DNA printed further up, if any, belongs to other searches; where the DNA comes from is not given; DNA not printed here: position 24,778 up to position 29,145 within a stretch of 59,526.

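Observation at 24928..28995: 1355-aa effector-like protein: helical repeats, possible ART-like domain, HD hydrolase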

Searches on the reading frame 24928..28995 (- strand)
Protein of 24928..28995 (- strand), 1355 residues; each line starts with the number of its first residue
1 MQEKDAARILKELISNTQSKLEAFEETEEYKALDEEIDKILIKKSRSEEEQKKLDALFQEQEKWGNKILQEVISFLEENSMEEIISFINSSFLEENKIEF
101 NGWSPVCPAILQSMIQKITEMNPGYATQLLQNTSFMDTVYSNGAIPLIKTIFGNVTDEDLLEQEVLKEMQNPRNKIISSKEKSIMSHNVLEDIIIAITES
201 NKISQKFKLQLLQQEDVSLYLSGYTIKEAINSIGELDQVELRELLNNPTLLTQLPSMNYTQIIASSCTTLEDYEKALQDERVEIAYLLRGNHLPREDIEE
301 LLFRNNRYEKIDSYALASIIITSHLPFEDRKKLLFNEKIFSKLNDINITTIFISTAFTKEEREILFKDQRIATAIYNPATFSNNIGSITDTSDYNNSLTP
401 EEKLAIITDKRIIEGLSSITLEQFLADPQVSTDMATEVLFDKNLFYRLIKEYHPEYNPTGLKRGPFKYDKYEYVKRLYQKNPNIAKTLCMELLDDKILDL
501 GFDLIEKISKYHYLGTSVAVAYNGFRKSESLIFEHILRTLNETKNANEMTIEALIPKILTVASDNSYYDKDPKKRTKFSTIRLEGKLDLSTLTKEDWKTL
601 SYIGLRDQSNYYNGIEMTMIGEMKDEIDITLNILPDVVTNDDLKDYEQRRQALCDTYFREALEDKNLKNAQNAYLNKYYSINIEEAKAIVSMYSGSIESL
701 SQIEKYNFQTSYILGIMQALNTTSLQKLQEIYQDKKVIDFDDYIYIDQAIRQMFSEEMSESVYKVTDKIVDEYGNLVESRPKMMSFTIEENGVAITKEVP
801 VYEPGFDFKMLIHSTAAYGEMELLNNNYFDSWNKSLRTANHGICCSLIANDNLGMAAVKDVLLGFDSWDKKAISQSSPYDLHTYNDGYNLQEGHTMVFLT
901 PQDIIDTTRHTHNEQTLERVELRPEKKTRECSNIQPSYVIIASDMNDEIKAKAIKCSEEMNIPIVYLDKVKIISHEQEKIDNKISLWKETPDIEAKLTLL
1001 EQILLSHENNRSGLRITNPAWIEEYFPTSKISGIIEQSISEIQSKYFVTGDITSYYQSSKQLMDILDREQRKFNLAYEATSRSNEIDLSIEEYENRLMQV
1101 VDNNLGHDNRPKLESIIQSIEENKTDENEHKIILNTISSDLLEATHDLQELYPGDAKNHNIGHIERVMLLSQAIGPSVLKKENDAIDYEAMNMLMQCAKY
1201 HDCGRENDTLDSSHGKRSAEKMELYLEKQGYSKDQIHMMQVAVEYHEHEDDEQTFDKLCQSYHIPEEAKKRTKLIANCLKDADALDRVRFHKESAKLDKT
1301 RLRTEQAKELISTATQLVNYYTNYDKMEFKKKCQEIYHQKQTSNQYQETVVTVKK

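Call 5: search_protein_families(library=pfam, proteins=[window:24928-28995:-], max_evalue=1)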
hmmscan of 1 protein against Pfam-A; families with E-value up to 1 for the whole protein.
window:24928-28995:- (1355 aa): 3 families
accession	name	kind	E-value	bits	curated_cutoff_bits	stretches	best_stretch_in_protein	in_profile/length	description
PF13788.11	DUF4180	-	0.05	14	25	1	1005-1067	28-91/112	Domain of unknown function (DUF4180)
PF09280.16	XPC-binding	-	0.097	12.8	26.4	1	108-133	21-46/57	XPC-binding domain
PF09828.14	ChrB_C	-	0.25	12.2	25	1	1246-1305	52-108/132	ChrB, C-terminal domain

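Call 6: search_protein_families(library=phrogs, proteins=[window:24928-28995:-], max_evalue=0.001)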
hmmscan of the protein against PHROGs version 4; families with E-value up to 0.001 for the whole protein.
window:24928-28995:- (1355 aa): 0 families

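Call 7: find_homologous_proteins(query=window:24928-28995:-, max_evalue=0.001)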
Query window:24928-28995:- (1355 aa): 27 proteins with E <= 0.001 among 8000 candidates.
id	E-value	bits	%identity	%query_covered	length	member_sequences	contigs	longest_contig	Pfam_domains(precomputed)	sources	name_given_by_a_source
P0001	0.0e+0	2758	92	100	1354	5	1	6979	-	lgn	-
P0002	0.0e+0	2728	91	100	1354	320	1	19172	-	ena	-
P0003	0.0e+0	2676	89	100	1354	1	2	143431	-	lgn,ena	-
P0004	0.0e+0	2675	89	100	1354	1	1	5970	-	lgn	-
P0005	0.0e+0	2675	89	100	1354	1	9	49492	-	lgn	-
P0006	0.0e+0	2674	89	100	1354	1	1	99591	-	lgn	-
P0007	0.0e+0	2662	88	100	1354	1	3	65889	-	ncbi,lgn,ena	-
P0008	0.0e+0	2655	88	100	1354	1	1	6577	-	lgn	-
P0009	0.0e+0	2650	88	100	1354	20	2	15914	-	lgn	-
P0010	0.0e+0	2644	88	100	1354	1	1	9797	-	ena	-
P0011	0.0e+0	2640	88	100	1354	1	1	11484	-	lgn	-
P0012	0.0e+0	2640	88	100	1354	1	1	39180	-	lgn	-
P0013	0.0e+0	2636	88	100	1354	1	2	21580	-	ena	-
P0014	0.0e+0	2536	84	100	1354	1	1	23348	-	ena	-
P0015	0.0e+0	2496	83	100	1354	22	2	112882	-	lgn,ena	-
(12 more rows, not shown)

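Call 8: search_protein_families(library=ncbifam, proteins=[window:24928-28995:-], max_evalue=0.001)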
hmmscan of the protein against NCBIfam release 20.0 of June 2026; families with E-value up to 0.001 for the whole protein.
window:24928-28995:- (1355 aa): 0 families

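Call 11: search_solved_structures(query=A1, max_evalue=10, show_alignments=3)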
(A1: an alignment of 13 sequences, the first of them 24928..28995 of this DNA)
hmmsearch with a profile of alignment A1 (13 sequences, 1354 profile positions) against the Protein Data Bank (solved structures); distinct sequences matched with E-value up to 10: 0.

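Call 12: find_related_loci(query=A1, collection=genome_contigs, flank=10000)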
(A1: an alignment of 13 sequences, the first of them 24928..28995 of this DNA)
Query A1 (1355 aa) in genome_contigs; peptide patterns used: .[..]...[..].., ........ (x = any residue, [..] = any of these).
75 stretches matched a pattern; 14 encode a relative of the query (tblastn E <= 1e-3); 14 distinct loci.
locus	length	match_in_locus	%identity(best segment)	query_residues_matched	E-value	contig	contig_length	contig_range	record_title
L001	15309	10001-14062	94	1-1355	0e+0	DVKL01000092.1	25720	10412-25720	MAG TPA_asm: Candidatus Faecimonas intestinavium isolate USAMLcec2-12447 USAMLcec2__C149214_L25720_SRR5280393, whole gen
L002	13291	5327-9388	76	1-1355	0e+0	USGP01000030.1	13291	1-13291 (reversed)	uncultured Tenericutes bacterium isolate UMGS1700 genome assembly, contig: NODE_2275_length_13291_cov_3.914098, whole ge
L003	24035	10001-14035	41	1-1340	0e+0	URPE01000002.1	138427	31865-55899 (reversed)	uncultured Tenericutes bacterium isolate UMGS1217 genome assembly, contig: NODE_17_length_138427_cov_8.799873, whole gen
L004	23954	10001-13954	39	1-1349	0e+0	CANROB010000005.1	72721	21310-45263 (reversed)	MAG: uncultured Bacilli bacterium isolate Lapin-020__bin65 genome assembly, contig: Lapin-020__NODE_310_length_72721_cov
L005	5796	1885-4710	34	414-1335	1e-144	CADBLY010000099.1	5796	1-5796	MAG: uncultured Erysipelotrichaceae bacterium isolate RUG14093 genome assembly, contig: RUG14093_asm_99, whole genome sh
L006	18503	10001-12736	31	429-1335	7e-124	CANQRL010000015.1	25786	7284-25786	MAG: uncultured Bacilli bacterium isolate Lapin-008__bin44 genome assembly, contig: Lapin-008__NODE_2198_length_25786_co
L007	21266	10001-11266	34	633-1091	3e-76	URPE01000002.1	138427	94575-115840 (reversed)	uncultured Tenericutes bacterium isolate UMGS1217 genome assembly, contig: NODE_17_length_138427_cov_8.799873, whole gen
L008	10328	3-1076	37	699-1088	1e-69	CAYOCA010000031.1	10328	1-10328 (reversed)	MAG TPA_asm: uncultured Muribaculaceae bacterium isolate SRP222994_co1_98 genome assembly, contig: NODE_13709_length_103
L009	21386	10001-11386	34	633-1093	5e-68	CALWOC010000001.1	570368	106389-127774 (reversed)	MAG: uncultured Clostridia bacterium isolate BRZ_EH__bin69 genome assembly, contig: BRZ_EH__NODE_6_length_570368_cov_18.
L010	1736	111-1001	41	781-1095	1e-66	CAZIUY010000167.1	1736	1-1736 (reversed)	MAG TPA_asm: uncultured Muribaculaceae bacterium isolate SRP222994_co1_203 genome assembly, contig: NODE_109915_length_1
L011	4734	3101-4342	30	624-1072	8e-51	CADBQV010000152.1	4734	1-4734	MAG: uncultured Erysipelotrichaceae bacterium isolate RUG14220 genome assembly, contig: RUG14220_asm_152, whole genome s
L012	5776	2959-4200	30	624-1072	8e-50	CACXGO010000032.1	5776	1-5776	MAG: uncultured Erysipelotrichaceae bacterium isolate RUG11241 genome assembly, contig: RUG11241_asm_32, whole genome sh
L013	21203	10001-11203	28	636-1072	3e-45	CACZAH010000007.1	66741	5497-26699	MAG: uncultured Erysipelotrichaceae bacterium isolate RUG12438 genome assembly, contig: RUG12438_asm_7, whole genome sho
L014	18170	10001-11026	29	671-1035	5e-31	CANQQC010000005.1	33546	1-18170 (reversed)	MAG: uncultured Clostridia bacterium isolate Lapin-011__bin62 genome assembly, contig: Lapin-011__NODE_1159_length_33546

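Call 17: search_protein_families(library=pfam, proteins=[L007:4490-11323:+], max_evalue=0.1)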
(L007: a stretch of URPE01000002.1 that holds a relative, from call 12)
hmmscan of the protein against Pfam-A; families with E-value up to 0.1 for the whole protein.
L007:4490-11323:+ (2278 aa): 4 families
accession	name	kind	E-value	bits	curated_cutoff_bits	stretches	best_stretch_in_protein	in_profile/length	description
PF05960.17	DUF885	-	0.0026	17.9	32.4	0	230-351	47-176/532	Bacterial protein of unknown function (DUF885)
PF20855.2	VP1_protrusion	-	0.014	15.7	27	1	704-813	6-117/132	CPV Capsid shell protein VP1, small protrusion domain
PF20183.3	DUF6546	-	0.058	13.2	23.5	0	915-971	15-72/202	Family of unknown function (DUF6546)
PF21796.3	Cac1_C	-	0.071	13.6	24.3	0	728-763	7-42/55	Chromatin assembly factor 1 subunit Cac1, C-terminal domain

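Call 50: search_protein_families(library=padloc, proteins=[window:24928-28995:-], max_evalue=0.01)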
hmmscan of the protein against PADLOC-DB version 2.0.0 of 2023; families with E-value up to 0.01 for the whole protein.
window:24928-28995:- (1355 aa): 0 families

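Call 52: search_protein_families(library=pfam, proteins=[L007:11805-14777:+, L007:11453-11797:+, L009:7031-12055:+], max_evalue=0.01)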
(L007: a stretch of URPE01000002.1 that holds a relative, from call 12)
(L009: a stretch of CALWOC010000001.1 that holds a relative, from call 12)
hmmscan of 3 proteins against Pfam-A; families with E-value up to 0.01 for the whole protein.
L007:11805-14777:+ (991 aa): 1 family
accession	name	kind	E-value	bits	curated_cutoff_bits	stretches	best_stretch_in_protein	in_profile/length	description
PF05960.17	DUF885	-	0.00033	20.8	32.4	0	229-349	46-174/532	Bacterial protein of unknown function (DUF885)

L007:11453-11797:+ (115 aa): 1 family
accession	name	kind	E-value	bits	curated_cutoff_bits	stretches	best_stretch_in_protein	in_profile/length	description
PF13780.11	DUF4176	-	9.5e-23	80.5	25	1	9-80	1-71/74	Domain of unknown function (DUF4176)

L009:7031-12055:+ (1675 aa): 0 families

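Call 65: search_protein_families(library=pfam, proteins=[L007:523-1002:+, L007:1002-2552:+, L007:3063-3518:+, L007:3531-4280:+, L007:15009-15983:+, L007:16304-20896:+], max_evalue=0.01)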
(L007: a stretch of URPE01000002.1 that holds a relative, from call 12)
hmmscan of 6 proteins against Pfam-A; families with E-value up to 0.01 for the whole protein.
L007:523-1002:+ (160 aa): 1 family
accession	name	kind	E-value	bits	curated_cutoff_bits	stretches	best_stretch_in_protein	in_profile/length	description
PF00293.34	NUDIX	-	5.2e-17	62.5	21.1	1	7-129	2-122/134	NUDIX domain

L007:1002-2552:+ (517 aa): 6 families
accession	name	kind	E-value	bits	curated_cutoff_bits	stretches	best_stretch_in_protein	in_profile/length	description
PF09334.17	tRNA-synt_1g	-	2.5e-116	389.1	20.1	2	153-362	177-390/391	tRNA synthetases class I (M)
PF00133.28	tRNA-synt_1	-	4.7e-29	101.8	22.7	2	3-218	22-245/414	tRNA synthetases class I (I, L, M and V)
PF01406.26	tRNA-synt_1e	-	2.3e-10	40.8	27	2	7-122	13-125/301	tRNA synthetases class I (C) catalytic domain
PF01921.24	tRNA-synt_1f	-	7.5e-09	35.4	27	1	259-346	239-327/360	tRNA synthetases class I (K)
PF19303.5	Anticodon_3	-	1.4e-06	28.6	23.5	1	386-489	13-113/152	Anticodon binding domain of methionyl tRNA ligase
PF08264.19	Anticodon_1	-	2.8e-05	24.5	25.1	1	391-478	8-95/148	Anticodon-binding domain of tRNA ligase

L007:3063-3518:+ (152 aa): 0 families

L007:3531-4280:+ (250 aa): 6 families
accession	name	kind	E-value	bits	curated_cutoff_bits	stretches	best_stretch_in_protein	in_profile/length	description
PF00069.31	Pkinase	-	2.7e-24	86.4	31.7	1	36-228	45-253/263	Protein kinase domain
PF03109.22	ABC1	-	3.3e-09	36.7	22.9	1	52-139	131-220/244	ABC1 atypical kinase-like domain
PF07714.23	PK_Tyr_Ser-Thr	-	2.9e-08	33.8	23.1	1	60-226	71-248/258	Protein tyrosine and serine/threonine kinase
PF01636.29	APH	-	6.9e-06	26.4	23.2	1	105-135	168-199/239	Phosphotransferase enzyme family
PF01163.29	RIO1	-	3.3e-05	24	22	1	65-135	81-153/187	RIO domain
PF19974.5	TCAD9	-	0.0035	17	40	1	103-133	295-324/429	Ternary complex associated domain 9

L007:15009-15983:+ (325 aa): 1 family
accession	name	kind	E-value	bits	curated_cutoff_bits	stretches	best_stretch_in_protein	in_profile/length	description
PF03747.19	ADP_ribosyl_GH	-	2.7e-66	224.6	26.2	1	13-292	2-286/287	ADP-ribosylglycohydrolase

L007:16304-20896:+ (1531 aa): 3 families
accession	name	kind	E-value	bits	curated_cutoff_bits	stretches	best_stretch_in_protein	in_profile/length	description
PF01580.24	FtsK_SpoIIIE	-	5.5e-47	160.5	24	2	679-871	18-220/221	FtsK/SpoIIIE family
PF13555.12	AAA_29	-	0.00031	20.9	27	0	704-725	23-45/61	P-loop containing region of AAA domain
PF00498.31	FHA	-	0.0078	17.1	20.7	0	111-171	2-64/67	FHA domain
